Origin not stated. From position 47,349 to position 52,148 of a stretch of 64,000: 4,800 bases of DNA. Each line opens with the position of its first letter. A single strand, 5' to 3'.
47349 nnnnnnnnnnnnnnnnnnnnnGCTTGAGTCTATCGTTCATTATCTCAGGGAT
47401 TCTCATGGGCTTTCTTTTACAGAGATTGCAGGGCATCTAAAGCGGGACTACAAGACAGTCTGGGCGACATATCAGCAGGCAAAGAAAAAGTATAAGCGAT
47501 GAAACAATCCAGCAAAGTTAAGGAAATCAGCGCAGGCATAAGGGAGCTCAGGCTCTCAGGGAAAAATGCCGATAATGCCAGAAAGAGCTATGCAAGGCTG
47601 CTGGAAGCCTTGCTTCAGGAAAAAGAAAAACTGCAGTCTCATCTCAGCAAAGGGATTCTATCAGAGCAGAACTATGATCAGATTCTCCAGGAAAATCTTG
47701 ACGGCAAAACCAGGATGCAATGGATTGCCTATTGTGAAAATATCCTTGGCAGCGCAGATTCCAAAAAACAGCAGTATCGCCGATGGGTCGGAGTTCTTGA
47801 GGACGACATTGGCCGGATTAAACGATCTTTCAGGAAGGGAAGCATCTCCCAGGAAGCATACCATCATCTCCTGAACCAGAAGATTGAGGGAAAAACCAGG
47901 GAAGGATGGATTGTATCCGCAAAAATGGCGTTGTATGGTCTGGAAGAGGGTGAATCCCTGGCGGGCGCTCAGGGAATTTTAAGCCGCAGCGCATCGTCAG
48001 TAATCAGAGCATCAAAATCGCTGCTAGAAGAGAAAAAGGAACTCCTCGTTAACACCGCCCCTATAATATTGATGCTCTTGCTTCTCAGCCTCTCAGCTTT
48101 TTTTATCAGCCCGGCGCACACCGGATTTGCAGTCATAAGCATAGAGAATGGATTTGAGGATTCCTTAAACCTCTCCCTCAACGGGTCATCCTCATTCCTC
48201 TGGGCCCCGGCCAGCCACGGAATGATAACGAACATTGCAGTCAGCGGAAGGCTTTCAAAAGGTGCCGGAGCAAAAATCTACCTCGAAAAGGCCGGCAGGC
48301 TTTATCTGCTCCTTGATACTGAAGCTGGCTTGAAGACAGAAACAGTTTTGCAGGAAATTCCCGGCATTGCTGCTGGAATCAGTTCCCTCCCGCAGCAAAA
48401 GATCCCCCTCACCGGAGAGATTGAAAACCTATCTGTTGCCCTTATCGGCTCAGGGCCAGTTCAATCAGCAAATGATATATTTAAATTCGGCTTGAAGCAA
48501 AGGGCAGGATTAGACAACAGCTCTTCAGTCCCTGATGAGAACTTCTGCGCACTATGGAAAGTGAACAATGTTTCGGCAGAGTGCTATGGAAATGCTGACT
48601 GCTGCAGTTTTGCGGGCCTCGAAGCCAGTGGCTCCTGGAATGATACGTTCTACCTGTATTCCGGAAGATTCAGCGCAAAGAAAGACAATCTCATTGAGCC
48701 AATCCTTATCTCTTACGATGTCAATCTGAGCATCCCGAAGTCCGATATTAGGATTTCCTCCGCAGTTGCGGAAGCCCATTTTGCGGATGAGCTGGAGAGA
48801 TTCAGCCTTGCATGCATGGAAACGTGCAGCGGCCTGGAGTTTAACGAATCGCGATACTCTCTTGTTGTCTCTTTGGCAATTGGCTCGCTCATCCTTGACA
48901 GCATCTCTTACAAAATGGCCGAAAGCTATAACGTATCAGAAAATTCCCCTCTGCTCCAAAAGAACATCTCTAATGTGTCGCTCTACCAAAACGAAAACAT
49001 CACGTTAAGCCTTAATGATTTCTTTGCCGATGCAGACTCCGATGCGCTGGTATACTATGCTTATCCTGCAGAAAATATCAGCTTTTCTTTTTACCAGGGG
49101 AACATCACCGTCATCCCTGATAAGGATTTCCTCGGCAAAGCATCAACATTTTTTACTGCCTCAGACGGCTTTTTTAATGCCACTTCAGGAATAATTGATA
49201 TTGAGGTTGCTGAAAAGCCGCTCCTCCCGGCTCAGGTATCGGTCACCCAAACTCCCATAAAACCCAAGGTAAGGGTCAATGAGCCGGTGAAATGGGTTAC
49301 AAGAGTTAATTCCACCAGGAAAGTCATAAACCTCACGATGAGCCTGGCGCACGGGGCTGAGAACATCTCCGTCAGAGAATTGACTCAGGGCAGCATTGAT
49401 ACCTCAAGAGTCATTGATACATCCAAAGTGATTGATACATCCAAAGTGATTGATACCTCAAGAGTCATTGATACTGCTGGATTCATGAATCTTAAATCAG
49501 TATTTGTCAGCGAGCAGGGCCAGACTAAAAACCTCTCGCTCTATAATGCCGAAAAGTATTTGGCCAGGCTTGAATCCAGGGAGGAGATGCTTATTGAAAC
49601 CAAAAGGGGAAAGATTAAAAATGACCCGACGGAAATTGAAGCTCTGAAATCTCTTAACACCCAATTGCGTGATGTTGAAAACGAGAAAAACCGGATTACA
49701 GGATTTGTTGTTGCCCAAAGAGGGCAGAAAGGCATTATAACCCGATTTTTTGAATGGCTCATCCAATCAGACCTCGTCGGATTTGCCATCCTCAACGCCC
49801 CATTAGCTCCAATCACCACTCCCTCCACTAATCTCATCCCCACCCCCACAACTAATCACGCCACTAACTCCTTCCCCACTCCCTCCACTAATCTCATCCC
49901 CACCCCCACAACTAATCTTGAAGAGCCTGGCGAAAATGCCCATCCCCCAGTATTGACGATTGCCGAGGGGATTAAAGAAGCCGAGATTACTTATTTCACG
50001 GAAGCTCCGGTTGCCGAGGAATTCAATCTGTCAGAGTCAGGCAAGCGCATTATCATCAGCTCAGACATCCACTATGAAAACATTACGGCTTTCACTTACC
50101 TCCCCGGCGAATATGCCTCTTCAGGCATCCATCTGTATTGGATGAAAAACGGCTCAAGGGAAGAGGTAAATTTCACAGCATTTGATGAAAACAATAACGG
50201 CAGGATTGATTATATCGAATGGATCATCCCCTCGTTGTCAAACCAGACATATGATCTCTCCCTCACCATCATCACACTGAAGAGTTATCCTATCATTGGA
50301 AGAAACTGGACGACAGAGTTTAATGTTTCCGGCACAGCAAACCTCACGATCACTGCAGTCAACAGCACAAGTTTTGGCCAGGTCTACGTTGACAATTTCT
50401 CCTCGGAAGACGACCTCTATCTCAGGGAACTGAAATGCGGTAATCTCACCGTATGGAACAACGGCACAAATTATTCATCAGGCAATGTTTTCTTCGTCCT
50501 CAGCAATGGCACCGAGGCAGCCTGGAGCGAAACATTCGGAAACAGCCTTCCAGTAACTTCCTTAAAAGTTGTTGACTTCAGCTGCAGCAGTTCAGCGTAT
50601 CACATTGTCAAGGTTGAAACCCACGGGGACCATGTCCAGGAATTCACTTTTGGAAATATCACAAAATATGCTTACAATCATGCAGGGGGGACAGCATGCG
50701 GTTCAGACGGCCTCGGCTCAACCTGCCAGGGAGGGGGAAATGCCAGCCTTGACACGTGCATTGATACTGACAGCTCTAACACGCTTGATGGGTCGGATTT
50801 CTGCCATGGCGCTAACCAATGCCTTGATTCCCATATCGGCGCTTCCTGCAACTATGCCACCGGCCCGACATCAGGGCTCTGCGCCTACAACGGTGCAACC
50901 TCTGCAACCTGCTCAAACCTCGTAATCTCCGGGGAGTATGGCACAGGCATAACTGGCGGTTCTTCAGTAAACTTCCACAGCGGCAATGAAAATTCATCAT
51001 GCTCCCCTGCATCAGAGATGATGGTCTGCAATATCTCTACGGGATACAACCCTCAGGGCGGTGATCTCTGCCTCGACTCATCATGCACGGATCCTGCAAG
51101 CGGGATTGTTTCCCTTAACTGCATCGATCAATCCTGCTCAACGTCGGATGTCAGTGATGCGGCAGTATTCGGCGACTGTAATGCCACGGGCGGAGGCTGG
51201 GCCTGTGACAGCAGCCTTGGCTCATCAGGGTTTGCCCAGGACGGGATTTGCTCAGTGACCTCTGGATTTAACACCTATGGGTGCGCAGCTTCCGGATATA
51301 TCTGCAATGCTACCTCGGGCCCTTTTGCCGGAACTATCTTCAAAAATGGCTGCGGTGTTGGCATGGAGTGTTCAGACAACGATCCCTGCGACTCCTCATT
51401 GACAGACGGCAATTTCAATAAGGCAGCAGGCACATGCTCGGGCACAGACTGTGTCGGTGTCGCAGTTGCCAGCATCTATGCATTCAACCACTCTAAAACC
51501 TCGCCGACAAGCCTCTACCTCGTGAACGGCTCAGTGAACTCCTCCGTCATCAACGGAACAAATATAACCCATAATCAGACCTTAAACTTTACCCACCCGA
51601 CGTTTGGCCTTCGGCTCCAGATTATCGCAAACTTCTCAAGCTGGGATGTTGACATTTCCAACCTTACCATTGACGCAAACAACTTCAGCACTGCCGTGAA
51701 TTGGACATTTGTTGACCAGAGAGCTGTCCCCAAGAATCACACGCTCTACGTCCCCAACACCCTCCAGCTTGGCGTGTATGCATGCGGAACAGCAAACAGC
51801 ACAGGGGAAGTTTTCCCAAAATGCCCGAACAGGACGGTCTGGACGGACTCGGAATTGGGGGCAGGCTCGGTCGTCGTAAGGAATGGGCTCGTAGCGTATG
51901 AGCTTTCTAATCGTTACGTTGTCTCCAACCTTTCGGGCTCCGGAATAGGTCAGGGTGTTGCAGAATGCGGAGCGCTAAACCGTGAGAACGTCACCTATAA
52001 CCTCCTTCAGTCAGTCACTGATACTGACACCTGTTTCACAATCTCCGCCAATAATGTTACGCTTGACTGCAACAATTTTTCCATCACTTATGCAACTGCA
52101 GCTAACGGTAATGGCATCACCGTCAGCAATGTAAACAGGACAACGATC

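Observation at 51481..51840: Extreme N-glycosylation sequon density in the giant protein, next to a 36-kb glycosylation island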

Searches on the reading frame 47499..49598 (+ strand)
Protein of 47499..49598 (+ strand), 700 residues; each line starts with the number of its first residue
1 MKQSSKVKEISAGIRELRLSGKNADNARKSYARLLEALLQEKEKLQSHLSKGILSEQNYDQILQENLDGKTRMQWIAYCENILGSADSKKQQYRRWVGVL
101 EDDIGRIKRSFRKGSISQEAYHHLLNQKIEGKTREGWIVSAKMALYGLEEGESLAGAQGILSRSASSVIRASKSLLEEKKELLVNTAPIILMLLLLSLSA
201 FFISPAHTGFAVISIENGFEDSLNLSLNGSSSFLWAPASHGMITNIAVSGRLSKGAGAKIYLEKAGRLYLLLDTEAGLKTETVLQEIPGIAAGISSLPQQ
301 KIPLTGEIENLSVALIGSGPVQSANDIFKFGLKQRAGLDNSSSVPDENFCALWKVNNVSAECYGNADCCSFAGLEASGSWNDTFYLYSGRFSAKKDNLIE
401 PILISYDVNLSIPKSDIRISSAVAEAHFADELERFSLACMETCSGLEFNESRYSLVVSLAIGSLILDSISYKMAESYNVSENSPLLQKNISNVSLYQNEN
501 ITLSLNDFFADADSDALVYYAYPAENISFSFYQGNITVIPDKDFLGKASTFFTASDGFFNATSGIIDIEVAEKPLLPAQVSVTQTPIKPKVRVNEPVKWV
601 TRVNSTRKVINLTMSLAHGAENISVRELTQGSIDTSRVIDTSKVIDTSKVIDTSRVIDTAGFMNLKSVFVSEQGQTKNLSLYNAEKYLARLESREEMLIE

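Call 65: search_protein_families(library=pfam, proteins=[window:47499-49598:+], max_evalue=0.1)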
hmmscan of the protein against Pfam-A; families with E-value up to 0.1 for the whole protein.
window:47499-49598:+ (700 aa): 3 families
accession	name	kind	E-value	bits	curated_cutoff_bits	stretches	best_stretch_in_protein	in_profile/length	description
PF17963.7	Big_9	-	0.00061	21.1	23.6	1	493-567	11-87/89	Bacterial Ig domain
PF17892.7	Cadherin_5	-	0.022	15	26.5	1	495-570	16-97/98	Cadherin-like domain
PF24099.1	RBD_DGKtheta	-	0.026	15.1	27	0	54-77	15-38/80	Diacylglycerol kinase theta, RNA-binding domain-like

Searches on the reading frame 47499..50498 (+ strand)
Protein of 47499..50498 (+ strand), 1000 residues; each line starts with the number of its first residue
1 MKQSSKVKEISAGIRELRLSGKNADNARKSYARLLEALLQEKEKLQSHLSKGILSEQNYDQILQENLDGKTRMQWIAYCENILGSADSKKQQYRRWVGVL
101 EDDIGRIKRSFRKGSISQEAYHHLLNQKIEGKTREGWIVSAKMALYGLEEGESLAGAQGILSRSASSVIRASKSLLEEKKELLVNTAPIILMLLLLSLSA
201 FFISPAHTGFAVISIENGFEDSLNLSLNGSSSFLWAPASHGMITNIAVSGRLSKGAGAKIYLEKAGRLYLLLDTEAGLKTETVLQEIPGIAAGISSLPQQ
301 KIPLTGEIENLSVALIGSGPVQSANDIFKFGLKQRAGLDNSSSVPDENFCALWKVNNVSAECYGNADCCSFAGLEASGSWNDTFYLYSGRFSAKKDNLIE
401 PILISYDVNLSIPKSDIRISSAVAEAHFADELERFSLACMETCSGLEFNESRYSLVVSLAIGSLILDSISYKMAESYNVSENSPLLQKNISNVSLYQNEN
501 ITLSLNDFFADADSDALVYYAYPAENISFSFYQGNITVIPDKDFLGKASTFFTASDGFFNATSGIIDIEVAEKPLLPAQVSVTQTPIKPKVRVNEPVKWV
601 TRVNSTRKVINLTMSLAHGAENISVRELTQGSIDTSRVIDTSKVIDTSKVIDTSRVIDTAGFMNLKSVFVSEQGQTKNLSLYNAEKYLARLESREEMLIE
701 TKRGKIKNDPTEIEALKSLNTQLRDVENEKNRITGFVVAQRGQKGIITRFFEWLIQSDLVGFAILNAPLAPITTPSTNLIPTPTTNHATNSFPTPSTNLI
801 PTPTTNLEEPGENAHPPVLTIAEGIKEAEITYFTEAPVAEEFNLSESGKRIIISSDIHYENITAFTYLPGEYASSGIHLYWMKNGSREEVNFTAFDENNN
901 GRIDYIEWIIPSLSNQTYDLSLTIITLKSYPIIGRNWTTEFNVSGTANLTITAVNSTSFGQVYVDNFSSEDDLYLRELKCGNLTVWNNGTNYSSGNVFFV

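Call 34: find_homologous_proteins(query=window:47499-50498:+, max_evalue=0.00001)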
Query window:47499-50498:+: 8000 candidates shared short words with the query, none scored E <= 0.00001.

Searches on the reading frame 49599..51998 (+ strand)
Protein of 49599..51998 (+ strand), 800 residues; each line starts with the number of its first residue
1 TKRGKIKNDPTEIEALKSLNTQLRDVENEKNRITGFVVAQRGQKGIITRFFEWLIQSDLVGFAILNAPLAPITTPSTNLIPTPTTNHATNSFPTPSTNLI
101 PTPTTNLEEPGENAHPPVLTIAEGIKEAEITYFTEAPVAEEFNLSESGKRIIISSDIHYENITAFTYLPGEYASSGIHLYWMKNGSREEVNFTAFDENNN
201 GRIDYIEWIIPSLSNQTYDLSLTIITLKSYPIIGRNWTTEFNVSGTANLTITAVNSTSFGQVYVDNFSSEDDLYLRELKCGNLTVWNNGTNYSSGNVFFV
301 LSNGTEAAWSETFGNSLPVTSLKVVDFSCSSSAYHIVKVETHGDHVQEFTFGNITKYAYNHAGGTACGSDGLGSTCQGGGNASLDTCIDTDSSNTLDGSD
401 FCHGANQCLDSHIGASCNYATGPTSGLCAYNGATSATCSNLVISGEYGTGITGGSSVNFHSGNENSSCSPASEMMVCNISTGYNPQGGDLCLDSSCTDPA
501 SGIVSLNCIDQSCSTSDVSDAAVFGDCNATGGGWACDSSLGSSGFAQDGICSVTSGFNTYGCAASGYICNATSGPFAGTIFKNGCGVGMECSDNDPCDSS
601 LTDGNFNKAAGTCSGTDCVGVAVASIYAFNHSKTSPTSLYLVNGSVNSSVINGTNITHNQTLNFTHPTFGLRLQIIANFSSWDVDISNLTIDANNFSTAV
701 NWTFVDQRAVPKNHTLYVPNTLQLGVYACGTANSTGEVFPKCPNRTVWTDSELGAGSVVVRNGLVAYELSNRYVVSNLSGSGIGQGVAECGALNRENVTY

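Call 65: search_protein_families(library=pfam, proteins=[window:49599-51998:+], max_evalue=0.1)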
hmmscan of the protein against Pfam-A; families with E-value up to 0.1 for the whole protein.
window:49599-51998:+ (800 aa): 2 families
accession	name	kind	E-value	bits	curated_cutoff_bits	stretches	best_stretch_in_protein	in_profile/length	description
PF00036.39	EF-hand_1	-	0.0078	16.1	25.4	0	192-208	6-22/29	EF hand domain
PF13405.12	EF-hand_6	-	0.0093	16.1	25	0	192-208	6-22/30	EF-hand domain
